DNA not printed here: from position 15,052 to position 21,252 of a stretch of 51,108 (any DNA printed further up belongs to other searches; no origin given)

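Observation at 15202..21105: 1967-aa UvrA with four intact ABC modules, basic linker and tails, and complementary changes in the first zinc module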

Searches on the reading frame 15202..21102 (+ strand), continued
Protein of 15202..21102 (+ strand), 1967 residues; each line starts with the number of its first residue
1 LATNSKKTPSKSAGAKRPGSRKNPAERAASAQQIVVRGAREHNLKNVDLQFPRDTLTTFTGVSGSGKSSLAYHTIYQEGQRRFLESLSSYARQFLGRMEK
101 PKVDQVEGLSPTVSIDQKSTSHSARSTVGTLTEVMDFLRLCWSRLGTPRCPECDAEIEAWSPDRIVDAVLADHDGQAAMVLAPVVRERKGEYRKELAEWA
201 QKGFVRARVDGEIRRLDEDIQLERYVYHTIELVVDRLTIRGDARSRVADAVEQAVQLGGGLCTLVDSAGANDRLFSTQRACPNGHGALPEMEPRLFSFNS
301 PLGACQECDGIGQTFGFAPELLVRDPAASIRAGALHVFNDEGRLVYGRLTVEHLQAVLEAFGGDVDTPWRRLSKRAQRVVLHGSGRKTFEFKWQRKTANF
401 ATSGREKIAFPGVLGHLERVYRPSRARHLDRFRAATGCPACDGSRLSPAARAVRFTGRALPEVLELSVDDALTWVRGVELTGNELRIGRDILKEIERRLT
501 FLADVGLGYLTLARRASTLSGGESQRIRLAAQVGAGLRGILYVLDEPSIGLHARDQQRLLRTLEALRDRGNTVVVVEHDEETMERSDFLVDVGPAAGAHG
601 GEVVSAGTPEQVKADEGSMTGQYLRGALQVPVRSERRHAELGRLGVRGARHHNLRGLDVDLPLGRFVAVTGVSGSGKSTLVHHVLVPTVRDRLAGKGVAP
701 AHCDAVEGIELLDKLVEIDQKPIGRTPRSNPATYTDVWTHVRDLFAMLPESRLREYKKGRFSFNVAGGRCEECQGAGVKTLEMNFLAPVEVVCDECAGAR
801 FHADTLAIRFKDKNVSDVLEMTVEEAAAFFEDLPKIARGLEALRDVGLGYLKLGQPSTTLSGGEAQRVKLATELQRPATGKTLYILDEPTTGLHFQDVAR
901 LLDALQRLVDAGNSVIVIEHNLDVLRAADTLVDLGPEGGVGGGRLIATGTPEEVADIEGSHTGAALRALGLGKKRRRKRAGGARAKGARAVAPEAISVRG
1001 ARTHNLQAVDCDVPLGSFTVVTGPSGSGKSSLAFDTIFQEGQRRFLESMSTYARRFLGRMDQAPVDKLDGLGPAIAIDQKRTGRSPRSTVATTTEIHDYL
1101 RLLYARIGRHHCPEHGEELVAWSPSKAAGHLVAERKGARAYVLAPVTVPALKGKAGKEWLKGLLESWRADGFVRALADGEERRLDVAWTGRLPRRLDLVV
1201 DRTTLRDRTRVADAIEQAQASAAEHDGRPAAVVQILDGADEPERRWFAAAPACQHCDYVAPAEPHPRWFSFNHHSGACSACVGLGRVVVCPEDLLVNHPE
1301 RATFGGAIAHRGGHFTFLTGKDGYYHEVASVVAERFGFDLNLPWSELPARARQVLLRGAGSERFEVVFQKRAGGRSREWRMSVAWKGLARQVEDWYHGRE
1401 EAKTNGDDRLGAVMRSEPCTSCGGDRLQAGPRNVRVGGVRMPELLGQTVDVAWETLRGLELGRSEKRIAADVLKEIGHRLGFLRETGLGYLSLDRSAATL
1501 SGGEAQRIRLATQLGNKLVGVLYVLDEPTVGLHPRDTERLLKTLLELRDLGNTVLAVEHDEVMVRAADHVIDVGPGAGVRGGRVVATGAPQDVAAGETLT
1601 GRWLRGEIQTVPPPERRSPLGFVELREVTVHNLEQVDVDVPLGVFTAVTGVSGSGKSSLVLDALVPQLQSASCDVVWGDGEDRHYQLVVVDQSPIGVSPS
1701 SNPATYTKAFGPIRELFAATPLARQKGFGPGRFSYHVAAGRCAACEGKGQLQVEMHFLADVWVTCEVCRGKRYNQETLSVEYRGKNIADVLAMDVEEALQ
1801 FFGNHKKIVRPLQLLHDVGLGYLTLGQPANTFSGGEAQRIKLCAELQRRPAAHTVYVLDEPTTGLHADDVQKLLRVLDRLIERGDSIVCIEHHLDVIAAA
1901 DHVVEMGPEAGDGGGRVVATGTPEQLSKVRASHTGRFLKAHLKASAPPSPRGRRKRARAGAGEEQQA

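Call 34: find_encoding_contigs(protein=P0013, flank=8000, max_places=2)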
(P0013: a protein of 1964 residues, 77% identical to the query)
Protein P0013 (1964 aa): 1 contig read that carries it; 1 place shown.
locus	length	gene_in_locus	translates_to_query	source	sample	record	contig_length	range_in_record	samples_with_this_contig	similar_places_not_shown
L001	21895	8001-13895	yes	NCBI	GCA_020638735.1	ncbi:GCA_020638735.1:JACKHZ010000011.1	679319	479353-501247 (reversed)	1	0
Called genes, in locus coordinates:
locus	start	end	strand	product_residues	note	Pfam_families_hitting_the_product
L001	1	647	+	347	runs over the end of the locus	PF00072:Response_reg, PF01339:CheB_methylest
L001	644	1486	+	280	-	PF01739:CheR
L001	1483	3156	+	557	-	PF00512:HisKA, PF02518:HATPase_c, PF00072:Response_reg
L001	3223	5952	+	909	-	PF00069:Pkinase, PF03109:ABC1 (weak), PF07714:PK_Tyr_Ser-Thr, PF03781:FGE-sulfatase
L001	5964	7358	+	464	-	-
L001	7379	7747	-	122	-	-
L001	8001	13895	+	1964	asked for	PF00005:ABC_tran (faint), PF02463:SMC_N (faint), PF03193:RsgA_GTPase (faint), PF05729:NACHT (faint), PF17760:UvrA_inter, PF17755:UvrA_DNA-bind, PF17760:UvrA_inter, PF17755:UvrA_DNA-bind, +13 more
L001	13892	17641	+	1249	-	PF13625:Helicase_C_3, PF04851:ResIII, PF16203:ERCC3_RAD25_C, PF00271:Helicase_C, PF13625:Helicase_C_3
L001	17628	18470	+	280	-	PF01494:FAD_binding_3 (weak), PF00070:Pyr_redox (faint), PF00890:FAD_binding_2 (weak), PF01266:DAO (faint), PF03486:HI0933_like (faint), PF12831:FAD_oxidored (weak), PF13450:NAD_binding_8, PF01593:Amino_oxidase, +1 more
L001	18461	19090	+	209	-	PF03275:GLF (faint)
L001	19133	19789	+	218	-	PF02581:TMP-TENI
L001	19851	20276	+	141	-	-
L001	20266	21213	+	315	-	PF00586:AIRS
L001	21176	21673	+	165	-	PF02367:TsaE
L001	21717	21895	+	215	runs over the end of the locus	PF04542:Sigma70_r2, PF08281:Sigma70_r4_2, PF04545:Sigma70_r4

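Call 35: find_encoding_contigs(protein=P0073, flank=8000, max_places=2)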
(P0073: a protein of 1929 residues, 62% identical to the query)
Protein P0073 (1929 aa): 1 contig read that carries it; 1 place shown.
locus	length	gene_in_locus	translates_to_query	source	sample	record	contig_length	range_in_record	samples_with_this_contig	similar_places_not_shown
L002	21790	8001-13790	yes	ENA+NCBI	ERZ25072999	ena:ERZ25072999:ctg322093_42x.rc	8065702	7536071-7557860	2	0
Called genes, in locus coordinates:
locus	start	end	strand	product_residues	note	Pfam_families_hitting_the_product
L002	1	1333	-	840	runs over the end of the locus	PF25778:DUF7948, PF06739:SBBP (faint)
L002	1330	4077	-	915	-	PF13506:Glyco_transf_21, PF13641:Glyco_tranf_2_3, PF13632:Glyco_trans_2_3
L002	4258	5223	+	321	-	-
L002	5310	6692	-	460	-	PF01548:DEDD_Tnp_IS110, PF02371:Transposase_20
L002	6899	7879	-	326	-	PF13385:Laminin_G_3 (weak), PF04892:VanZ-LLP1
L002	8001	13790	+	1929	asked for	PF00005:ABC_tran (faint), PF01443:Viral_helicase1 (faint), PF01583:APS_kinase (faint), PF02463:SMC_N (faint), PF17760:UvrA_inter, PF17755:UvrA_DNA-bind, PF17760:UvrA_inter, PF17755:UvrA_DNA-bind, +15 more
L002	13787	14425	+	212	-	PF02581:TMP-TENI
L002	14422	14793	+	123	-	-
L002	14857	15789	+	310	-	PF00586:AIRS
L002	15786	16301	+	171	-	PF02367:TsaE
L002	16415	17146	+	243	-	PF04542:Sigma70_r2, PF08281:Sigma70_r4_2, PF04545:Sigma70_r4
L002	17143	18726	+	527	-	-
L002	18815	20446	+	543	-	PF02321:OEP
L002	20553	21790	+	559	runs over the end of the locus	PF13646:HEAT_2 (faint)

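Call 36: find_encoding_contigs(protein=P0107, flank=8000, max_places=2)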
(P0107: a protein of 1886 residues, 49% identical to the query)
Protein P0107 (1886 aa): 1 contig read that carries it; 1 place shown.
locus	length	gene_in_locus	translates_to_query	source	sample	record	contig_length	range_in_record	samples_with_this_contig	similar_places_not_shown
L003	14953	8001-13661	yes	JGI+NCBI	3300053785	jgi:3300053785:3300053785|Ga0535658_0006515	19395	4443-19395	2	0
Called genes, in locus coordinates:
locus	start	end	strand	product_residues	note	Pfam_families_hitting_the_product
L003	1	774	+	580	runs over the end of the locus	-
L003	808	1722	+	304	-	-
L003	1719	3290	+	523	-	PF00932:LTD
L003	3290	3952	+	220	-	-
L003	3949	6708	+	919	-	PF07705:CARDB (faint)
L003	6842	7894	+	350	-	PF08239:SH3_3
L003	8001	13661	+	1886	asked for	PF00005:ABC_tran (faint), PF01443:Viral_helicase1 (faint), PF01583:APS_kinase (faint), PF02463:SMC_N (faint), PF02492:cobW (faint), PF03193:RsgA_GTPase (faint), PF05729:NACHT (faint), PF17760:UvrA_inter, +13 more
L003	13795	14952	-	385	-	PF02518:HATPase_c, PF00072:Response_reg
